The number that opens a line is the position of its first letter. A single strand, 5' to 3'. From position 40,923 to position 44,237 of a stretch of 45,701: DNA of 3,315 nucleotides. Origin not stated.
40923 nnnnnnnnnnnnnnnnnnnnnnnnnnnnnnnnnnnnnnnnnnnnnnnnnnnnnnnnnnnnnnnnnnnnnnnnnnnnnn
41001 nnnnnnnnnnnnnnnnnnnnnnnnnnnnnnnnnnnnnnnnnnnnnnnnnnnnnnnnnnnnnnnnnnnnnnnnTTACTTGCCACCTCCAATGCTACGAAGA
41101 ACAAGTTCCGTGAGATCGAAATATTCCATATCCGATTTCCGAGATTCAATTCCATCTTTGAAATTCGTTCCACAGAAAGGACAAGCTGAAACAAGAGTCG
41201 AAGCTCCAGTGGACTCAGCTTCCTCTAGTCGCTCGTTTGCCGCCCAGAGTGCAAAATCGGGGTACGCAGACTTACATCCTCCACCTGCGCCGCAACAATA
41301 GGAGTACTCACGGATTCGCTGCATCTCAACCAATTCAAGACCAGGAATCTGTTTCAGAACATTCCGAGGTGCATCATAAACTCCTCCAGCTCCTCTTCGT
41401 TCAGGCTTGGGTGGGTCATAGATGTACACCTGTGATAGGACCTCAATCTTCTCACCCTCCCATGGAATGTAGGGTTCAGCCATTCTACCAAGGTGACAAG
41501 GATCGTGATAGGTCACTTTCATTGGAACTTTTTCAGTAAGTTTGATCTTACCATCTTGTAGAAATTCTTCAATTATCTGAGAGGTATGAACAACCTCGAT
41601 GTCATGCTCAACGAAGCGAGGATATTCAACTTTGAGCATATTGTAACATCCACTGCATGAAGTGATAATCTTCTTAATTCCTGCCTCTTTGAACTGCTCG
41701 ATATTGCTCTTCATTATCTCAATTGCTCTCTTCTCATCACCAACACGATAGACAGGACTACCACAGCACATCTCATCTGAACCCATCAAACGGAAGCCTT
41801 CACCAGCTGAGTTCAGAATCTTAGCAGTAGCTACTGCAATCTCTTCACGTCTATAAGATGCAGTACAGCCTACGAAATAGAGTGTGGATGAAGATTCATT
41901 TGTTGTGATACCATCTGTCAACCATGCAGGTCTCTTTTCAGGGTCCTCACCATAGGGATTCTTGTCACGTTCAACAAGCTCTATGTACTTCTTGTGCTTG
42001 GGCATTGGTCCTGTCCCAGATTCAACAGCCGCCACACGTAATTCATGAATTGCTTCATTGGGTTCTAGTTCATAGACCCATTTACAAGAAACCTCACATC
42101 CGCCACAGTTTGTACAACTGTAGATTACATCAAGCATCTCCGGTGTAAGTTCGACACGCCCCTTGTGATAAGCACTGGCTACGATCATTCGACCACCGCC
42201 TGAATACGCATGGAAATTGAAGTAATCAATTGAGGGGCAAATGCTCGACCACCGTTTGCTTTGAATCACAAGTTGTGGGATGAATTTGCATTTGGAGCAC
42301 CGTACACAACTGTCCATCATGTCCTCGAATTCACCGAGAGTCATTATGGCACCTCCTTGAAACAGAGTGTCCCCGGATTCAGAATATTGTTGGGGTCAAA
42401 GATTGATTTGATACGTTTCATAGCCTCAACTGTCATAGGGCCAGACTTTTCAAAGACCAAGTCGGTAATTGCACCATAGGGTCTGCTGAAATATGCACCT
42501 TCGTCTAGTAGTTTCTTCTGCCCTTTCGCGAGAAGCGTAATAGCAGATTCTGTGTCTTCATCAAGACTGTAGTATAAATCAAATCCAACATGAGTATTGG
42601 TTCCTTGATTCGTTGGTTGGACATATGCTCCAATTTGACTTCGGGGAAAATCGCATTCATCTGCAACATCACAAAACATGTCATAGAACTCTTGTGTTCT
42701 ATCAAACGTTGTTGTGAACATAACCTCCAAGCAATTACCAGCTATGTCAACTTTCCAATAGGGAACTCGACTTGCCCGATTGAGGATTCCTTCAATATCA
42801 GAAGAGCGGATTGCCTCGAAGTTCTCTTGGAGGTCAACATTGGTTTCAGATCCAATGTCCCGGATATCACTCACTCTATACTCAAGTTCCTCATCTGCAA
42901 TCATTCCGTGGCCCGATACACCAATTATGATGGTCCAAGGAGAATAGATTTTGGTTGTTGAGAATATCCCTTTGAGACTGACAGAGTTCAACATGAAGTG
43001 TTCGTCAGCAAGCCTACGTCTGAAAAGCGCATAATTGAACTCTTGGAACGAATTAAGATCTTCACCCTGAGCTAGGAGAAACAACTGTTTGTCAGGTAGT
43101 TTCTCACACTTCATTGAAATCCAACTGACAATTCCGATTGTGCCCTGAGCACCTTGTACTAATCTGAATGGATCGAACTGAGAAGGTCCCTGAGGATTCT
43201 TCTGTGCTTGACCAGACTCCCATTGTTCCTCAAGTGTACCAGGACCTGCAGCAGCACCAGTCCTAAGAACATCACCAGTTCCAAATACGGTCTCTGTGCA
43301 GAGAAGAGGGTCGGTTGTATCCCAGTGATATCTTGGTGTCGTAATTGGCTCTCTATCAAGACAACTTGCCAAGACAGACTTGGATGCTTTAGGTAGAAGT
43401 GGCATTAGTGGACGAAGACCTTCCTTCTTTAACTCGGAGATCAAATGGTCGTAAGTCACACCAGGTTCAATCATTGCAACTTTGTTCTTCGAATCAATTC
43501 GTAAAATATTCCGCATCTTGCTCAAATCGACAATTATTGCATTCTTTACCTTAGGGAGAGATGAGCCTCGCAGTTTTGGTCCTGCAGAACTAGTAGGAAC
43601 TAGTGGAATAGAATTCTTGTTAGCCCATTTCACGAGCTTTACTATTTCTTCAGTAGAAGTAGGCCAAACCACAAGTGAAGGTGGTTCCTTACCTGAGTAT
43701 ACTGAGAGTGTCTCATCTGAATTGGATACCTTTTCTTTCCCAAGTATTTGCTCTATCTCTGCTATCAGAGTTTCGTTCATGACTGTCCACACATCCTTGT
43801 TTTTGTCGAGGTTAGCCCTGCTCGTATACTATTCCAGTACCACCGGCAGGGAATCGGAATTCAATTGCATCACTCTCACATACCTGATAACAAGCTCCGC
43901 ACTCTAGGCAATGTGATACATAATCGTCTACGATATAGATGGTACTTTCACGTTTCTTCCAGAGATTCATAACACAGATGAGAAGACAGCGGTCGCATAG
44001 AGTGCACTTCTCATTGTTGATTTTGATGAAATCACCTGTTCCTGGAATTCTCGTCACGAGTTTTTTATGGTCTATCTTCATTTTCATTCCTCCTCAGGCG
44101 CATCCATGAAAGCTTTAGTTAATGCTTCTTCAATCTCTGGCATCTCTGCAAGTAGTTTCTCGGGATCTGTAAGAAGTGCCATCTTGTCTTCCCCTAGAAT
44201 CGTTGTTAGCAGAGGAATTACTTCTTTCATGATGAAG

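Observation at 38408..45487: Coupled redox operon: FixC/GGR-like + FixX + FAD oxidoreductase + HdrD-like + FAD oxidoreductase + CrtC-like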

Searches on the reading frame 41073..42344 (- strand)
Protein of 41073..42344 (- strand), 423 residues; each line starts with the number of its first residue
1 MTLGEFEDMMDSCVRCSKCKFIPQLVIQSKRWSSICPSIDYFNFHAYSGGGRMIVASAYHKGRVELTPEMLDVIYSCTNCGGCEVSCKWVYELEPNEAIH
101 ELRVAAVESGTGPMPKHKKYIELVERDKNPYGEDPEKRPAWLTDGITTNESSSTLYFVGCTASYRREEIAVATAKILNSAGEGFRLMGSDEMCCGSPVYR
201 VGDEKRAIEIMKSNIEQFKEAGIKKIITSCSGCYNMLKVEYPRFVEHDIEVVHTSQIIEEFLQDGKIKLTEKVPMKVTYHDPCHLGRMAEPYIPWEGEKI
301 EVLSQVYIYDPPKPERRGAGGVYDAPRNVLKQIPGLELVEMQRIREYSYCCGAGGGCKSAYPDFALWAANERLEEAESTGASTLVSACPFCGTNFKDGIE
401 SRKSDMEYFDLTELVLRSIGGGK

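Call 3: search_protein_families(library=pfam, proteins=[window:41073-42344:-], max_evalue=0.01)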
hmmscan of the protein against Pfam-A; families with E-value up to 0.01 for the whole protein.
window:41073-42344:- (423 aa): 3 families
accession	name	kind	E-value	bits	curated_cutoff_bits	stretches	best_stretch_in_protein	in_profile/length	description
PF02754.22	CCG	-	3.9e-37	126.7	20.6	2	155-238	2-85/85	Cysteine-rich domain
PF13183.11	Fer4_8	-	2.2e-08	34.9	27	1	10-88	2-65/68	4Fe-4S dicluster domain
PF08163.18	DNAPKcs_CC3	-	0.00037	20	28.9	1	205-268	30-92/389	DNA-dependent protein kinase catalytic subunit, CC3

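Call 4: search_protein_families(library=ncbifam, proteins=[window:41073-42344:-], max_evalue=0.01)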
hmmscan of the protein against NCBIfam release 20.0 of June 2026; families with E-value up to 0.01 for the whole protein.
window:41073-42344:- (423 aa): 11 families
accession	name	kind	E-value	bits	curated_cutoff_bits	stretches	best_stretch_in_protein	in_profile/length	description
NF004898.0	PRK06259.1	equivalog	1.2e-59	202.3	385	2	34-287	144-389/488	fumarate reductase (CoM/CoB) subunit TfrB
NF045670.1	quin_L_LdhH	equivalog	6.1e-36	123.9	800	2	149-288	464-613/706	L-lactate dehydrogenase (quinone) large subunit LdhH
NF008369.0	PRK11168.1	equivalog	8.1e-25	87.5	278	1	150-289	165-309/401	anaerobic glycerol-3-phosphate dehydrogenase subunit C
NF045663.1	diclust_near_Sec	equivalog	2.1e-23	82.4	530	2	71-284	349-543/759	pyridine nucleotide-disulfide oxidoreductase/dicluster-binding protein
NF045724.1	ferredox_TmcB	equivalog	4.4e-20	71.7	735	2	305-416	314-425/430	electron transfer complex ferredoxin TmcB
TIGR03379.1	glycerol3P_GlpC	equivalog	2.3e-17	62.8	279.9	1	154-290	164-307/397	anaerobic glycerol-3-phosphate dehydrogenase subunit GlpC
TIGR03288.1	CoB_CoM_SS_B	equivalog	3.1e-16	59.5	345.15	1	155-398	3-240/290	CoB--CoM heterodisulfide reductase subunit B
NF008434.0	PRK11274.1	equivalog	3.3e-13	49.3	333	1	150-285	166-313/409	glycolate oxidase subunit GlcF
NF045711.1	sulf_resp_HmcF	equivalog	1.2e-10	40.8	750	1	320-416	349-446/457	sulfate respiration complex iron-sulfur protein HmcF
NF045796.1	DsrK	equivalog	2.6e-08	32.9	400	1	319-359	335-376/453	sulfate reduction electron transfer complex DsrMKJOP subunit DsrK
NF041780.1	hetero_SS_HdrB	equivalog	0.00021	20.7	450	0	348-396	204-252/304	ferredoxin:CoB-CoM heterodisulfide reductase subunit HdrB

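Call 20: search_solved_structures(query=window:41073-42344:-, max_evalue=0.001)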
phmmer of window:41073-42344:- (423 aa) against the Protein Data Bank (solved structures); distinct sequences matched with E-value up to 0.001: 6.
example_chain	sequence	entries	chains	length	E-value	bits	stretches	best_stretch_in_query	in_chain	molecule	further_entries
9ojn_A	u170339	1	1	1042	9.4e-34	120.3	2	72-287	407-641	Iron-sulfur-binding reductase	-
8rvv_B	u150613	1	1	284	5.4e-14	55.2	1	155-417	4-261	H(2):CoB-CoM heterodisulfide,ferredoxin reductase subunit B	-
8rvu_b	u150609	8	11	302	6.8e-14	54.9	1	155-417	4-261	H(2):CoB-CoM heterodisulfide,ferredoxin reductase subunit B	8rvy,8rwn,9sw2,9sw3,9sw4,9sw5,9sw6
9sfi_C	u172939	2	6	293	4.6e-13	52.1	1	156-400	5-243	H(2)/formate:CoB-CoM heterodisulfide,ferredoxin reductase subunit B2 | Heterodisulfide reductase subunit B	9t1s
5odc_B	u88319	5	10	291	2.4e-12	49.8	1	156-402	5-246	Heterodisulfide reductase, subunit B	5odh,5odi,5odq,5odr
7bkb_B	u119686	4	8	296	1.3e-10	44.1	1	155-402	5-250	CoB--CoM heterodisulfide reductase subunit B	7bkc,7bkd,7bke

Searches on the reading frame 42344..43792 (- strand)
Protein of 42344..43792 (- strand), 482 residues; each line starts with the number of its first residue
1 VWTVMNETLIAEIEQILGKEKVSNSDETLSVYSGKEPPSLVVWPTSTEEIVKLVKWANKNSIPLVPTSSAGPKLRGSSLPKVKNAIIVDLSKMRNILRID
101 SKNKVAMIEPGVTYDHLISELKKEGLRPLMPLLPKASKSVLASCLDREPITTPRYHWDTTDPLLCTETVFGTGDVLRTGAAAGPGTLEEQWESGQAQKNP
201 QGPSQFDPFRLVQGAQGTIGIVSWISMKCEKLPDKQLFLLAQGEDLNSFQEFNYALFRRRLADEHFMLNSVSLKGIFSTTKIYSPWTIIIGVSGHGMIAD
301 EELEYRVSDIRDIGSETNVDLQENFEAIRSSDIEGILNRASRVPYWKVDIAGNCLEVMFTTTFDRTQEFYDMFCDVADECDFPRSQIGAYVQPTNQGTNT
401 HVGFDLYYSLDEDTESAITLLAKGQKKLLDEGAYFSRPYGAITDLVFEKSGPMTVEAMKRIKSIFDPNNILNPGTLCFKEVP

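Call 3: search_protein_families(library=pfam, proteins=[window:42344-43792:-], max_evalue=0.01)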
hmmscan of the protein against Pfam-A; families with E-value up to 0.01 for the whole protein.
window:42344-43792:- (482 aa): 2 families
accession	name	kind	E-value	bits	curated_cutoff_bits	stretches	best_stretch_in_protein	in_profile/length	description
PF01565.28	FAD_binding_4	-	1.4e-16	60.8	26.4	1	38-127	1-87/139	FAD binding domain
PF02913.24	FAD-oxidase_C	-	3.9e-07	30.5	21.2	1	447-475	219-247/248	FAD linked oxidases, C-terminal domain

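Call 4: search_protein_families(library=ncbifam, proteins=[window:42344-43792:-], max_evalue=0.01)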
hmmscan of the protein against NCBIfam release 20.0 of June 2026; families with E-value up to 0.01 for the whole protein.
window:42344-43792:- (482 aa): 5 families
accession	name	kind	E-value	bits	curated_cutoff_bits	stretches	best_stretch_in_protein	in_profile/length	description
TIGR00387.1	glcD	equivalog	6.3e-22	78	567.9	2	41-126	1-84/413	glycolate oxidase subunit GlcD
NF049975.1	2HglutDHaseYdiJ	equivalog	7e-12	43.9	1350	1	30-126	46-140/1018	D-2-hydroxyglutarate dehydrogenase YdiJ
NF008408.0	PRK11230.1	equivalog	1.8e-10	39.9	897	1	27-113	47-129/499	glycolate oxidase subunit GlcD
NF008439.0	PRK11282.1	equivalog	1.1e-05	24.5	284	0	194-252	138-193/358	glycolate oxidase subunit GlcE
NF008387.0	PRK11183.1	equivalog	0.0017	17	391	1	5-127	7-136/570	D-lactate dehydrogenase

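Call 17: search_solved_structures(query=window:42344-43792:-, max_evalue=0.001)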
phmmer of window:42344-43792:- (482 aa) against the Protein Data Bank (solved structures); distinct sequences matched with E-value up to 0.001: 43.
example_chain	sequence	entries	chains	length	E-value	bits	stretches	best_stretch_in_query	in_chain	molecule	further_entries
7pbg_A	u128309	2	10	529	9e-18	67.4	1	11-202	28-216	FAD-binding oxidoreductase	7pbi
8bam_A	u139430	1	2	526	7.1e-17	64.5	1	37-248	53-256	Probable vanillyl-alcohol oxidase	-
7ywv_A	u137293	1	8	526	7.3e-17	64.4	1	37-248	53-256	Probable vanillyl-alcohol oxidase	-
8bap_A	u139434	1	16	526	9.9e-17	64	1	37-248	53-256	Probable vanillyl-alcohol oxidase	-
9h8p_A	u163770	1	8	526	1e-16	63.9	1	37-248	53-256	Probable vanillyl-alcohol oxidase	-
9h8q_A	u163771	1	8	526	1e-16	63.9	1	37-248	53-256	Probable vanillyl-alcohol oxidase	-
7ywu_A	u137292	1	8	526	1e-16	63.9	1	37-248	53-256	Probable vanillyl-alcohol oxidase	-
9gj0_A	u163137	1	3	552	1.3e-16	63.6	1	37-247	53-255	Probable vanillyl-alcohol oxidase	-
5fxd_A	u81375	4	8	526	1.8e-16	63.1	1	37-248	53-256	PROBABLE VANILLYL-ALCOHOL OXIDASE | EUGENOL OXIDASE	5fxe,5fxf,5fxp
1wve_A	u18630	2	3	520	2.7e-16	62.5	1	29-187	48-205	4-cresol dehydrogenase [hydroxylating] flavoprotein subunit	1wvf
1dii_A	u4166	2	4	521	2.8e-16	62.5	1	29-187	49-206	P-CRESOL METHYLHYDROXYLASE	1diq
8s7t_A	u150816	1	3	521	4.8e-16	61.7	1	28-187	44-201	Oxidoreductase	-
8s7r_A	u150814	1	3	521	6e-16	61.4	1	28-187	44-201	Oxidoreductase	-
8s7p_A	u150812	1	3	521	6.1e-16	61.4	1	28-187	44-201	Oxidoreductase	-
8s7w_A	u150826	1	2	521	7.8e-16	61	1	28-187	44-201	Oxidoreductase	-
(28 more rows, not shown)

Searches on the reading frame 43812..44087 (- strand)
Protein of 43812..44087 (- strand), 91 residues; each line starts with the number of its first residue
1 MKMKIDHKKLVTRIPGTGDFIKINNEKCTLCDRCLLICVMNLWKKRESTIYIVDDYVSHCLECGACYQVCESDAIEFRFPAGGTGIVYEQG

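Call 3: search_protein_families(library=pfam, proteins=[window:43812-44087:-], max_evalue=0.01)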
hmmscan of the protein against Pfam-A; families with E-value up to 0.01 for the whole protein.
window:43812-44087:- (91 aa): 11 families
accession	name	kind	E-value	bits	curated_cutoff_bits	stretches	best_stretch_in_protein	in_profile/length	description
PF12838.12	Fer4_7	-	1.3e-08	35.6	27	2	27-74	1-52/52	4Fe-4S dicluster domain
PF13187.11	Fer4_9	-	2.8e-08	34.1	27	1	27-75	1-52/52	4Fe-4S dicluster domain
PF14697.11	Fer4_21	-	1.6e-07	31.8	35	1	58-77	6-28/59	4Fe-4S dicluster domain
PF00037.32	Fer4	-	1.7e-07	31.2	21.1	1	58-76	6-24/24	4Fe-4S binding domain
PF12837.12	Fer4_6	-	1.3e-06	28.5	25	1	20-41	1-22/24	4Fe-4S binding domain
PF13237.11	Fer4_10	-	6e-06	26.5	25.5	1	21-70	2-52/53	4Fe-4S dicluster domain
PF12797.12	Fer4_2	-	2.6e-05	24.3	24.5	0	57-70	7-20/22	4Fe-4S binding domain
PF13484.11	Fer4_16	-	6.5e-05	24.1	30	0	59-76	1-18/66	4Fe-4S double cluster binding domain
PF13183.11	Fer4_8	-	0.00022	22.2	27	1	49-72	46-66/68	4Fe-4S dicluster domain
PF25160.1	LdpA_Fe-S-bd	-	0.00036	20.7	27.6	0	22-45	22-45/49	LdpA Fe-S cluster-binding domain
PF12798.12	Fer4_3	-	0.0014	19.7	27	1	60-74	1-15/15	4Fe-4S binding domain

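Call 4: search_protein_families(library=ncbifam, proteins=[window:43812-44087:-], max_evalue=0.01)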
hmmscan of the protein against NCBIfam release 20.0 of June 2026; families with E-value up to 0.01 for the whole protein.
window:43812-44087:- (91 aa): 37 families (the best 25 are shown)
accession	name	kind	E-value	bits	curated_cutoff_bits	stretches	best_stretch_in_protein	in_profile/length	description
NF040864.1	HgcB_ferredoxin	equivalog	1.4e-11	44.1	99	1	21-82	9-68/93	mercury methylation ferredoxin HgcB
NF043039.1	HgcAB_like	equivalog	1.1e-09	38.3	285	1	21-75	295-349/350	HgcAB-like fusion protein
TIGR02179.1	PorD_KorD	subfamily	3.3e-07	30.3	60.05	1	23-77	22-74/78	2-oxoacid:acceptor oxidoreductase, delta subunit, pyruvate/2-ketoisovalerate family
NF041891.1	hdrA_Methbact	equivalog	7.1e-07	27.8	1300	1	22-77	568-620/762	ferredoxin:CoB-CoM heterodisulfide reductase subunit HdrA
TIGR02700.1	flavo_MJ0208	hypoth_equivalog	1.2e-06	28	251.35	1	21-76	143-195/234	dihydromethanopterin reductase (acceptor)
TIGR02163.1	napH_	subfamily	1.5e-06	28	213.05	1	22-78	194-254/255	NapH/MauN family ferredoxin-type protein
NF038196.1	ferrodoxin_EFR1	subfamily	3.2e-06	27.4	75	1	20-77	179-231/242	EFR1 family ferrodoxin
NF040684.1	PorD_Arch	equivalog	3.2e-06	27.1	120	1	23-77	29-81/85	pyruvate synthase subunit PorD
NF042909.1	FMH_DH_FwdF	exception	7.6e-06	25.2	375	1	21-75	252-311/336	tungsten-dependent formylmethanofuran dehydrogenase subunit FwdF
NF043069.1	T4HPD_activ_SAM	equivalog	8.8e-06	25.3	425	1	21-76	46-98/299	trans-4-hydroxy-L-proline dehydratase activase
TIGR00402.1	napF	equivalog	8.9e-06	25.7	102.2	1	26-80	35-89/149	ferredoxin-type protein NapF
NF040770.1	hetero_SS_HdrA2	exception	1.2e-05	23.7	1100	1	22-79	573-627/777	CoB-CoM heterodisulfide reductase HdrA2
NF045874.1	Vhu_polyferre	exception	1.7e-05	23.7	600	1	21-78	191-246/381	F420-non-reducing hydrogenase associated-polyferredoxin VhuB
TIGR02936.1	fdxN_nitrog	equivalog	5.6e-05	23.2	80.55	1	57-78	20-41/91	ferredoxin III, nif-specific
NF058577.1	FdxA_fam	equivalog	6.2e-05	23.1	65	1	25-74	6-52/52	4Fe-4S ferredoxin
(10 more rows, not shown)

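Call 105: search_solved_structures(query=window:43812-44087:-, max_evalue=0.01)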
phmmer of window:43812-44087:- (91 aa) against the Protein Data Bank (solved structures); distinct sequences matched with E-value up to 0.01: 15.
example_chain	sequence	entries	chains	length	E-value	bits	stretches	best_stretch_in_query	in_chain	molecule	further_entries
9sfi_A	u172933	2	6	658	2.2e-06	30.9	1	23-79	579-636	CoB--CoM heterodisulfide reductase iron-sulfur subunit A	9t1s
9sw6_H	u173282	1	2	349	2.8e-06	30.6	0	15-78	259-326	Tungsten formylmethanofuran dehydrogenase, subunit F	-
7koe_D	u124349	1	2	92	5e-06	29.8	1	25-90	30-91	Ferredoxin-like protein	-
9sfi_T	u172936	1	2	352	1.3e-05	28.4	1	13-77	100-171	4Fe-4S ferredoxin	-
5t5i_F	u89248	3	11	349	1.5e-05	28.2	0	15-76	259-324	Tungsten formylmethanofuran dehydrogenase subunit fwdF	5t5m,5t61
9sw6_G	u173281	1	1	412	4.2e-05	26.8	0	22-83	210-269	Polyferredoxin protein MvhB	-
9eri_B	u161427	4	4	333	6.6e-05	26.2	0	21-76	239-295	Na(+)-translocating ferredoxin:NAD(+) oxidoreductase complex subunit B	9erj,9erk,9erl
9n5u_B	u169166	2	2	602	9.5e-05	25.7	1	23-77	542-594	NfnB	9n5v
5odc_A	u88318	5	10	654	0.0001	25.6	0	58-77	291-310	Heterodisulfide reductase, subunit A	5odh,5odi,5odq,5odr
9bt4_G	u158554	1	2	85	0.00015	25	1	25-77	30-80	Pyruvate:Ferredoxin Oxidoreductase, subunit delta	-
7np8_A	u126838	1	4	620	0.0017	21.6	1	20-78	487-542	Coenzyme F420-dependent sulfite reductase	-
8a8o_C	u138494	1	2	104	0.0019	21.5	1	21-85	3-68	Beta-subunit of the PAPS reductase from Methanothermococcus thermolithotrophicus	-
1dur_A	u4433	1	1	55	0.003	20.8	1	24-72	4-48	2[4FE-4S] FERREDOXIN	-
8a6t_B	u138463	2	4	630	0.0036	20.6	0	21-75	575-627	Electron bifurcating hydrogenase subunit HydB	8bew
1fdn_A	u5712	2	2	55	0.0053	20.1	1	23-74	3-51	FERREDOXIN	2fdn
